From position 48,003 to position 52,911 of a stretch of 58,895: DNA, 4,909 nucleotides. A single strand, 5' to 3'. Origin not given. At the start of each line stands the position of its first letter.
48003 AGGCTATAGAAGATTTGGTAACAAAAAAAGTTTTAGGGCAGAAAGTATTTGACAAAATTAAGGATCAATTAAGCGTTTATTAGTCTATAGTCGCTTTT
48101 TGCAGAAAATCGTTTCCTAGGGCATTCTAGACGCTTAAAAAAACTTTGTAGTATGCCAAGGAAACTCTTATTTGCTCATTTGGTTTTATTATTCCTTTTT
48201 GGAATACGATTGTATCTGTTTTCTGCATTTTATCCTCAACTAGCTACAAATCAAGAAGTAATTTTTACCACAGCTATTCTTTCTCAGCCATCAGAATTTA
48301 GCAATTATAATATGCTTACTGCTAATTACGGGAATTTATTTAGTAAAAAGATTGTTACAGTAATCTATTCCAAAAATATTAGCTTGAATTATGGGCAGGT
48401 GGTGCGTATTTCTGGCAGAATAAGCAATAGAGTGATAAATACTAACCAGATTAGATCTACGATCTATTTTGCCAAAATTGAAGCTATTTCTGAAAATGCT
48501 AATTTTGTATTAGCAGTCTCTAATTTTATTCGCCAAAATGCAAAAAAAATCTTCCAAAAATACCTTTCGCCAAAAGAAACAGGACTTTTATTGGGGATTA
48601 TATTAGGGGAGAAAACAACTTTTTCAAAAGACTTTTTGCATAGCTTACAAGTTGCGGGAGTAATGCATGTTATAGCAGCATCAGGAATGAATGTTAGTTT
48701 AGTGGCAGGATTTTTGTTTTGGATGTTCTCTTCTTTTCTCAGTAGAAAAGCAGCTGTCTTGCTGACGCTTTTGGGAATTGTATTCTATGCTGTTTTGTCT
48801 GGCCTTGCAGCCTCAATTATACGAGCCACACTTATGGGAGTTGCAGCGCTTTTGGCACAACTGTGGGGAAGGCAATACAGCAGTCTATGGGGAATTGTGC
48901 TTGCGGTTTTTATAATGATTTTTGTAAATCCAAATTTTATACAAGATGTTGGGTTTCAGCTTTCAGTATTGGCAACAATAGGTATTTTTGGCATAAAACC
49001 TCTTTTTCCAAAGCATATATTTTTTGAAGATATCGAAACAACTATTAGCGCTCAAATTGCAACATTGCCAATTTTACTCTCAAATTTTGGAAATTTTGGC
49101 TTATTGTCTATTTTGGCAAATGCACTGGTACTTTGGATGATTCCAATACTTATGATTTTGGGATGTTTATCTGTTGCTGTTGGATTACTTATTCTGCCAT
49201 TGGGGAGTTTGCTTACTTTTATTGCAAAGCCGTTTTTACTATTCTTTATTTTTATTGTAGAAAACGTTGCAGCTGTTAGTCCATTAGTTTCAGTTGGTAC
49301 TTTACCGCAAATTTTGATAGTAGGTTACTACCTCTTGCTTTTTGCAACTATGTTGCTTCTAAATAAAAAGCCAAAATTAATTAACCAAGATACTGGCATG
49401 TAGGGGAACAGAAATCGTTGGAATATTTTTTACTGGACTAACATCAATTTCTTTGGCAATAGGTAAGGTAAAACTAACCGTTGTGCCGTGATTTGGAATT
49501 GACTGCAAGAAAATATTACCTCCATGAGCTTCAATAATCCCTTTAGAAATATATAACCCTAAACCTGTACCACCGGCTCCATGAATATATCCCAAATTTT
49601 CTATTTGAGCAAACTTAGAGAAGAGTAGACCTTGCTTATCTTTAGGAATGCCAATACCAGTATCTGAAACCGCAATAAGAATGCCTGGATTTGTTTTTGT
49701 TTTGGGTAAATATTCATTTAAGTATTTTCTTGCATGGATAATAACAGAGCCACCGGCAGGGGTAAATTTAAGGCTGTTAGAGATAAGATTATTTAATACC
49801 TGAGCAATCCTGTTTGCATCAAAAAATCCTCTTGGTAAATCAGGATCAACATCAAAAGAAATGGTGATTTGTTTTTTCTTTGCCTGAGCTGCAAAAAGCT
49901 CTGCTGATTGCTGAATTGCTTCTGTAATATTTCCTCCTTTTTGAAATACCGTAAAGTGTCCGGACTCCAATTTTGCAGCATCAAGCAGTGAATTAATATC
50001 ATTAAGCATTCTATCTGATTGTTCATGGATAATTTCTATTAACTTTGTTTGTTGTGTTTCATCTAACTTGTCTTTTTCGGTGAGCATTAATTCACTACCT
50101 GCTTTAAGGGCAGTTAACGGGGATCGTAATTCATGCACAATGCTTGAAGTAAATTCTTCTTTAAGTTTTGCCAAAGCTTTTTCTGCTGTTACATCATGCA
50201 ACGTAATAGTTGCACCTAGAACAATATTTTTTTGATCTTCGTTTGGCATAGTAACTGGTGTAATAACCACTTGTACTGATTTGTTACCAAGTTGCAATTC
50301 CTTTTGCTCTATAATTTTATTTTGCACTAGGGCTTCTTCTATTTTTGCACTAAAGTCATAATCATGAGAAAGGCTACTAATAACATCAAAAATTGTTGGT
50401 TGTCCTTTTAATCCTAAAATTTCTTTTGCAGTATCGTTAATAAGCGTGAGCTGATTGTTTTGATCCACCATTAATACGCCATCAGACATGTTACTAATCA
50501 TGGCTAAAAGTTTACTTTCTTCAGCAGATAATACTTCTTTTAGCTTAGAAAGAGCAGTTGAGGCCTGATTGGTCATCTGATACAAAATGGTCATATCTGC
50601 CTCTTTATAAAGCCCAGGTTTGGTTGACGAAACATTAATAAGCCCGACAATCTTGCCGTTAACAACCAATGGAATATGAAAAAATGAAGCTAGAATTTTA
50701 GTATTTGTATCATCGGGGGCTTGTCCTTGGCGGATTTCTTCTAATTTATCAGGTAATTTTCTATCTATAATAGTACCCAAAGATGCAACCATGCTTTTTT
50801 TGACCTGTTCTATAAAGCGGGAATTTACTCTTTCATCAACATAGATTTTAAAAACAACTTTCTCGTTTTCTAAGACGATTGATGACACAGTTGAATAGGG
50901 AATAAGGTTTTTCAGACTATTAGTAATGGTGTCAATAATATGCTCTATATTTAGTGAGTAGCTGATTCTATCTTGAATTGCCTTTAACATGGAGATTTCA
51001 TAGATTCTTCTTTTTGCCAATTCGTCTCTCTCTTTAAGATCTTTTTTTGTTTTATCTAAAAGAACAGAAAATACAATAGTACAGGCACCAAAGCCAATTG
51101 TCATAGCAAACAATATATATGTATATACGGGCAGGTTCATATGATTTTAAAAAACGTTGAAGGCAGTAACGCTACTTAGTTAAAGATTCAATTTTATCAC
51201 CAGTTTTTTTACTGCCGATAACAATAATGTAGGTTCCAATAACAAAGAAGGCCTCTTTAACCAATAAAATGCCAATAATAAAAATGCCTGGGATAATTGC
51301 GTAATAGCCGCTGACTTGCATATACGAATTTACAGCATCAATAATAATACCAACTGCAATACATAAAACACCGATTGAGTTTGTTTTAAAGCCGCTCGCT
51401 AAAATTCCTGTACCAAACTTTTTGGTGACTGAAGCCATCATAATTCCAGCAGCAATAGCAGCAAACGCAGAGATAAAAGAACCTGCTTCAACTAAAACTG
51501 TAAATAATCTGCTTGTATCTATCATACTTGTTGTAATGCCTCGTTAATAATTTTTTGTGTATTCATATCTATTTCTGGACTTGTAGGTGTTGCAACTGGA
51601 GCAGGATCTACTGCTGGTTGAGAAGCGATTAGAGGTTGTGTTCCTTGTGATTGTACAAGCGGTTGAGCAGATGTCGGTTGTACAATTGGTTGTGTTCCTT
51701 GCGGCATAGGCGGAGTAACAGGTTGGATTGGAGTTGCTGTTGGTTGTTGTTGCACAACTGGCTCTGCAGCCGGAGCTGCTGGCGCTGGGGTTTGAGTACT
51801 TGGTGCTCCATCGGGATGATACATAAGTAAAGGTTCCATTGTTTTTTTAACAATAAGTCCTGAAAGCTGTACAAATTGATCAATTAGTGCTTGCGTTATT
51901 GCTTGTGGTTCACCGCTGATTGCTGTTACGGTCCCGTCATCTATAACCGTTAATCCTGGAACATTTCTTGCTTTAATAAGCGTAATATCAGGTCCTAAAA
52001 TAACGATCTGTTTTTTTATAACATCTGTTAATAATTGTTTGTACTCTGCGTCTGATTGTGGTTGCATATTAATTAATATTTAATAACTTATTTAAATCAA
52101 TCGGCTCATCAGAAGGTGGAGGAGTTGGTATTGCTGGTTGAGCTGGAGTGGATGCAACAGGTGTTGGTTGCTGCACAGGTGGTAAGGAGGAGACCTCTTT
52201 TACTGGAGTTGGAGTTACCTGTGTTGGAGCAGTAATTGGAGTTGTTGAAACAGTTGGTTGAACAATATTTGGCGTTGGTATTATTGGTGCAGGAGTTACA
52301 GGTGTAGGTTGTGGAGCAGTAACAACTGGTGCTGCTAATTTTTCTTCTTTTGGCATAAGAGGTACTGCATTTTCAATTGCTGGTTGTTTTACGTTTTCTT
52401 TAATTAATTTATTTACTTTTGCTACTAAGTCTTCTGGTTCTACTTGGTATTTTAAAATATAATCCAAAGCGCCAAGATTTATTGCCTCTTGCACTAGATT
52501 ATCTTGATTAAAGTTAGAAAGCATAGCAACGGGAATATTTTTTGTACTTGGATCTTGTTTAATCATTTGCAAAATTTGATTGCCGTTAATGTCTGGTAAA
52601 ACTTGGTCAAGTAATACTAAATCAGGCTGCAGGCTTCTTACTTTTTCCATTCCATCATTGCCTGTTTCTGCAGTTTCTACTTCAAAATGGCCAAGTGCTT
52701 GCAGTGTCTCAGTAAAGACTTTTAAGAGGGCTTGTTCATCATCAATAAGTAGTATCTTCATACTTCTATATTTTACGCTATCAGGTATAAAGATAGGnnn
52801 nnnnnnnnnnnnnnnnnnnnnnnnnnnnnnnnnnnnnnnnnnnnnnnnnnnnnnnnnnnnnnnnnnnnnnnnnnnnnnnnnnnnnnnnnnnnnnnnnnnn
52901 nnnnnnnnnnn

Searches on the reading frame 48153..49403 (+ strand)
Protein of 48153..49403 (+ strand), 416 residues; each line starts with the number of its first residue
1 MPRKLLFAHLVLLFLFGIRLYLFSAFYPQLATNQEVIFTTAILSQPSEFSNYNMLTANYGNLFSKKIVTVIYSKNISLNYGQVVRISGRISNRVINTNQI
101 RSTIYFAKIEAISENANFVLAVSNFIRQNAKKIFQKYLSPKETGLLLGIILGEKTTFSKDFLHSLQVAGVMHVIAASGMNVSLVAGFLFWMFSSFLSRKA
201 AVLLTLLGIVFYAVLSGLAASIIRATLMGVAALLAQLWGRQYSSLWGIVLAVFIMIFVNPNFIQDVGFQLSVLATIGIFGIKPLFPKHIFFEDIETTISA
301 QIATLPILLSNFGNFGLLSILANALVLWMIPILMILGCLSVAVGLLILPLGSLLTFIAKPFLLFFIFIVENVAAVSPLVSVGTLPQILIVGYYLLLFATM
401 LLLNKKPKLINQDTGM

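Call 21: search_protein_families(library=pfam, proteins=[window:48153-49403:+], max_evalue=0.001)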
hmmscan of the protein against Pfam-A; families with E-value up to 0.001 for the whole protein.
window:48153-49403:+ (416 aa): 1 family
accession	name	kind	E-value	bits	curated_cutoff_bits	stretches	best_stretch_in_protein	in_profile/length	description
PF03772.21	Competence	-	9.9e-48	163.3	23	1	149-405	1-269/270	Competence protein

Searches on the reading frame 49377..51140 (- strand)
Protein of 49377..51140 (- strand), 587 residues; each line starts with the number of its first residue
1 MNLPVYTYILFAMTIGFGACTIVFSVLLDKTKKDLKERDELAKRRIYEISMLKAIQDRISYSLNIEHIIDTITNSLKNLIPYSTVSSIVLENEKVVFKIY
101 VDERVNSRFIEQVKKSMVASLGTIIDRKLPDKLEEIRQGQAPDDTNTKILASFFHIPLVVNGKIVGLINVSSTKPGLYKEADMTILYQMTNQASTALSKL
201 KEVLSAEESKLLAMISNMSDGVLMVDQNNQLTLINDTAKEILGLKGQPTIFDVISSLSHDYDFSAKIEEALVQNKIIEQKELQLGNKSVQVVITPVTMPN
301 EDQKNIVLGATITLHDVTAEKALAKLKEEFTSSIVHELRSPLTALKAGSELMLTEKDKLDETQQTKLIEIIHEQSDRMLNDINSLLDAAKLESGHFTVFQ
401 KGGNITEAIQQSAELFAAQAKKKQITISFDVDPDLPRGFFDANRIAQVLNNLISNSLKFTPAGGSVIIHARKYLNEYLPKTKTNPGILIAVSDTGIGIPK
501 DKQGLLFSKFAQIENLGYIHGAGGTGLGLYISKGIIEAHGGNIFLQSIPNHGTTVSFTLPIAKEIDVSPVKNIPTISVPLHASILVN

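Call 21: search_protein_families(library=pfam, proteins=[window:49377-51140:-], max_evalue=0.001)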
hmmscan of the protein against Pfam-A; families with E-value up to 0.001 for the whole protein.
window:49377-51140:- (587 aa): 9 families
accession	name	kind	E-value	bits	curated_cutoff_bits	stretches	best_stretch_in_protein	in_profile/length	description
PF02518.31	HATPase_c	-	2.8e-25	89.3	26.4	1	441-562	2-110/111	Histidine kinase-, DNA gyrase B-, and HSP90-like ATPase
PF00512.31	HisKA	-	2.5e-14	53.5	26.9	1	327-394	2-66/66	His Kinase A (phospho-acceptor) domain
PF13185.12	GAF_2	-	1.3e-07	32.3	28.6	1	64-197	3-135/136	GAF domain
PF00989.32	PAS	-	8.3e-06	26.2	22.6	1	212-316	4-112/113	PAS fold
PF13188.13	PAS_8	-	1.8e-05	24.9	21.8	1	210-253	2-46/65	PAS domain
PF13426.13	PAS_9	-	2.1e-05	25.1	27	1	219-319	1-103/103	PAS domain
PF01590.32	GAF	-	9.4e-05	23.4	22.4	1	66-197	3-133/133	GAF domain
PF13596.12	PAS_10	-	0.00025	22.1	22.1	0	213-318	3-106/106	PAS domain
PF08448.16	PAS_4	-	0.00086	20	23.1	0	217-321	3-109/110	PAS fold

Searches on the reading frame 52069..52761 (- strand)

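Call 76: search_protein_families(library=pfam, proteins=[window:52069-52761:-], max_evalue=0.01)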
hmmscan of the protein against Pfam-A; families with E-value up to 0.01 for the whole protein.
window:52069-52761:- (230 aa): 1 family
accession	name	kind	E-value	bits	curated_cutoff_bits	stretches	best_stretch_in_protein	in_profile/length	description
PF00072.30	Response_reg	-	4e-24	85.4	30.2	1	3-116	1-110/111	Response regulator receiver domain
